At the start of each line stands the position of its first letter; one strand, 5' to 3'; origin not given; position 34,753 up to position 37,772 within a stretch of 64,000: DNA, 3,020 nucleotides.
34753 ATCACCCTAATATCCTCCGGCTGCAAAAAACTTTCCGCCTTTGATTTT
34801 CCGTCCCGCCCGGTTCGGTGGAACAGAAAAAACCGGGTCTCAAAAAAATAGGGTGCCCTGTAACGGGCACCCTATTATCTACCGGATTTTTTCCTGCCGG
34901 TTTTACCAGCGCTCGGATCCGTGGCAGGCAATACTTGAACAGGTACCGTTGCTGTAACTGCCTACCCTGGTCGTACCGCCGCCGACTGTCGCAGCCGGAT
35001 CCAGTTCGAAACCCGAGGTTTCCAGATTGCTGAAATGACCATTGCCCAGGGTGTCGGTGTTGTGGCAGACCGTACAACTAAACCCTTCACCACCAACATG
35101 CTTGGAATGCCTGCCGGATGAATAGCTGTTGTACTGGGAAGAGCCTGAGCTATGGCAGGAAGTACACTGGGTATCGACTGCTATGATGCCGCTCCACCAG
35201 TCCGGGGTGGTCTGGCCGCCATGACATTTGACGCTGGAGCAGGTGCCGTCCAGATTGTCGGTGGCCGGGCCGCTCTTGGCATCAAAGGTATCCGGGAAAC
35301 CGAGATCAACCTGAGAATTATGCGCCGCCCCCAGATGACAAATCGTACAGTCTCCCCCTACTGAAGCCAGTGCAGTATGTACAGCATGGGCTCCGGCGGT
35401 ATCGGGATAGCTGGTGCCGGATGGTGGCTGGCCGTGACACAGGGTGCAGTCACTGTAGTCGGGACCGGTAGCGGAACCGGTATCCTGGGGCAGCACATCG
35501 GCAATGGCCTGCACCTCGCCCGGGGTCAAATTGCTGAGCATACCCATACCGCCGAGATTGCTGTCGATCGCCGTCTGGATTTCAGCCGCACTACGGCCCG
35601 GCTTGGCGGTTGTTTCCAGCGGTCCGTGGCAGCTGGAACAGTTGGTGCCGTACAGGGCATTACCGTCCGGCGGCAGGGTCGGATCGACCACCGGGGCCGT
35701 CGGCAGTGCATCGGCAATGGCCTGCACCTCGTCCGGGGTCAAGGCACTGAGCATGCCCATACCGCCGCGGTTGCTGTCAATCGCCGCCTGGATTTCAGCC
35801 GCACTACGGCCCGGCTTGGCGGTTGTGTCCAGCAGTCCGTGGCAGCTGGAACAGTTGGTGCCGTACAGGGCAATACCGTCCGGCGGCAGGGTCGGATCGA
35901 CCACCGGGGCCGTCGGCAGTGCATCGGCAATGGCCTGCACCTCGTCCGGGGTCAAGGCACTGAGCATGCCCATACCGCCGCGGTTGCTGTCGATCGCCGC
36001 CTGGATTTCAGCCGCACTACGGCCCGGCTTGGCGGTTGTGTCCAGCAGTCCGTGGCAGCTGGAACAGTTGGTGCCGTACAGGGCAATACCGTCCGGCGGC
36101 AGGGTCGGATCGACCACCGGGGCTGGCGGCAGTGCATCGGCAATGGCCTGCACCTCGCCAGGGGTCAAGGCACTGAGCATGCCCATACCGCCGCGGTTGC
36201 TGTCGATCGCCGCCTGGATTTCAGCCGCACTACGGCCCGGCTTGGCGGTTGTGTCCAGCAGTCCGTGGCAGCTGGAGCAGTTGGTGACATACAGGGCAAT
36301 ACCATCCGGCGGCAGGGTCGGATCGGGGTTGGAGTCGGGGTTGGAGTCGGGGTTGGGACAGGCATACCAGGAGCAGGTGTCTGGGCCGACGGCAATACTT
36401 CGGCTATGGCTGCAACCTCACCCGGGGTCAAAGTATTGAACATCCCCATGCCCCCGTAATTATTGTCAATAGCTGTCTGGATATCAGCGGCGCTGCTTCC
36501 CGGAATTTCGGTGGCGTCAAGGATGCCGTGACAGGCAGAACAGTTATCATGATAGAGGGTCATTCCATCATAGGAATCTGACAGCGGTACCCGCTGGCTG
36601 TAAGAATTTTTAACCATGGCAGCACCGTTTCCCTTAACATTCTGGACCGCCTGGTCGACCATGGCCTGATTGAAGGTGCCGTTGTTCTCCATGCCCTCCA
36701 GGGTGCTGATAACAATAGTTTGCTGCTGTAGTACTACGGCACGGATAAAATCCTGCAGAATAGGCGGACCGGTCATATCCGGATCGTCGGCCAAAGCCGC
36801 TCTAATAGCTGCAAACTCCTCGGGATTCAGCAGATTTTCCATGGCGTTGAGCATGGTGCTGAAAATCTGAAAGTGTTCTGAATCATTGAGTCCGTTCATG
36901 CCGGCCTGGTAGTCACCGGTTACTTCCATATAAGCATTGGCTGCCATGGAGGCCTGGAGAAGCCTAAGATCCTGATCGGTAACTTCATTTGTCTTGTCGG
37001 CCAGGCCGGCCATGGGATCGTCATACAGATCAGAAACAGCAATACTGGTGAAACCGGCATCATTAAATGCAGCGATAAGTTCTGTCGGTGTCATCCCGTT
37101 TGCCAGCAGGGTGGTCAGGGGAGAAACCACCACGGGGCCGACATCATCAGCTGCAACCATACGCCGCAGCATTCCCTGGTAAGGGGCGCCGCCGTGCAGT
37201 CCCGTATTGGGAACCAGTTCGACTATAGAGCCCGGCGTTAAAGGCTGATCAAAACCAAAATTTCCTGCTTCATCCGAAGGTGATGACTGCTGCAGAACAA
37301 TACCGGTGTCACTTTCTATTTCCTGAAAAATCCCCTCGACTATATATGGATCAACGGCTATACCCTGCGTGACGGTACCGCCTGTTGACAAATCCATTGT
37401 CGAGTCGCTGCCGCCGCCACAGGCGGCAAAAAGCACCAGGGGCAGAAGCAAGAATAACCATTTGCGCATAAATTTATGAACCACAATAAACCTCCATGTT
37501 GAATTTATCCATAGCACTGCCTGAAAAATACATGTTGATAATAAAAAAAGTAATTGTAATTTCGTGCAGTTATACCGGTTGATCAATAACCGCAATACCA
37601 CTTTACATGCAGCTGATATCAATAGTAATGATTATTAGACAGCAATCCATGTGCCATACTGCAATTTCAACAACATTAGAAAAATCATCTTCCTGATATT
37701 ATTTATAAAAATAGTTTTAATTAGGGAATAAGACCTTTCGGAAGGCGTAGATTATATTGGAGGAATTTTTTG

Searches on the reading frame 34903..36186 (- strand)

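Call 56: search_protein_families(library=pfam, proteins=[window:34903-36186:-], max_evalue=0.001)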
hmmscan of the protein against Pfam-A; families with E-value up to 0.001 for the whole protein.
window:34903-36186:- (427 aa): 7 families
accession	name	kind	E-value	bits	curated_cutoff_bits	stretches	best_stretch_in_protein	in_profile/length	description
PF13442.11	Cytochrome_CBB3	-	7.5e-16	58.7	27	3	173-230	4-66/68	Cytochrome C oxidase, cbb3-type, subunit III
PF14522.11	Cytochrome_C7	-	8.9e-13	48.3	24.8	0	267-346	5-67/67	Cytochrome c7 and related cytochrome c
PF14537.11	Cytochrom_c3_2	-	2.2e-10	41.3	25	0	319-377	10-66/79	Cytochrome c3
PF00034.26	Cytochrom_C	-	3.5e-08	35.1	21.3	0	174-197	3-26/90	Cytochrome c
PF03264.19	Cytochrom_NNT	-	1.5e-06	28.5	24.1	0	182-291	67-171/174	NapC/NirT cytochrome c family, N-terminal region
PF22113.1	Mtrc-MtrF_II-IV_dom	-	1.3e-05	25.2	30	0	181-288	29-131/176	Outer membrane cytochrome MtrC/MtrF-like, domains II/IV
PF08974.15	DUF1877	-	0.00025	21.6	22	0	66-93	76-102/163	Domain of unknown function (DUF1877)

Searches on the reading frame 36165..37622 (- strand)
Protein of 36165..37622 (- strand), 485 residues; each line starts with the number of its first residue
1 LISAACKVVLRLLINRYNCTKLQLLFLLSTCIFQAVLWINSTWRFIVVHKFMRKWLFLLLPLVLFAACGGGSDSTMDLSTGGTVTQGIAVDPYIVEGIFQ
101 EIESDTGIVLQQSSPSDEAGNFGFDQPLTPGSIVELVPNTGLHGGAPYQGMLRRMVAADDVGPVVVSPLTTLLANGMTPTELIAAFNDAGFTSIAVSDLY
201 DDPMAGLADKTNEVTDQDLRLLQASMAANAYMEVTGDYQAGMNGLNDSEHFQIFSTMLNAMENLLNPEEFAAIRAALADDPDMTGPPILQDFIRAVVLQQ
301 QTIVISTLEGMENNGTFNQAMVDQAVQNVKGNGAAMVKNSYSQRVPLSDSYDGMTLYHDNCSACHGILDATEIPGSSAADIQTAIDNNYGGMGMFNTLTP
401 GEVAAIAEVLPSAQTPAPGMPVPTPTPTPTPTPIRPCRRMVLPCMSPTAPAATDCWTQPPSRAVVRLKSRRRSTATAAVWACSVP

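Call 56: search_protein_families(library=pfam, proteins=[window:36165-37622:-], max_evalue=0.001)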
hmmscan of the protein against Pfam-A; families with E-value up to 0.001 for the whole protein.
window:36165-37622:- (485 aa): 1 family
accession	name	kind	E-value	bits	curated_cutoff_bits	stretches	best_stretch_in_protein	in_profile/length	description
PF13442.11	Cytochrome_CBB3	-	3.6e-05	24.5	27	1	352-408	5-66/68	Cytochrome C oxidase, cbb3-type, subunit III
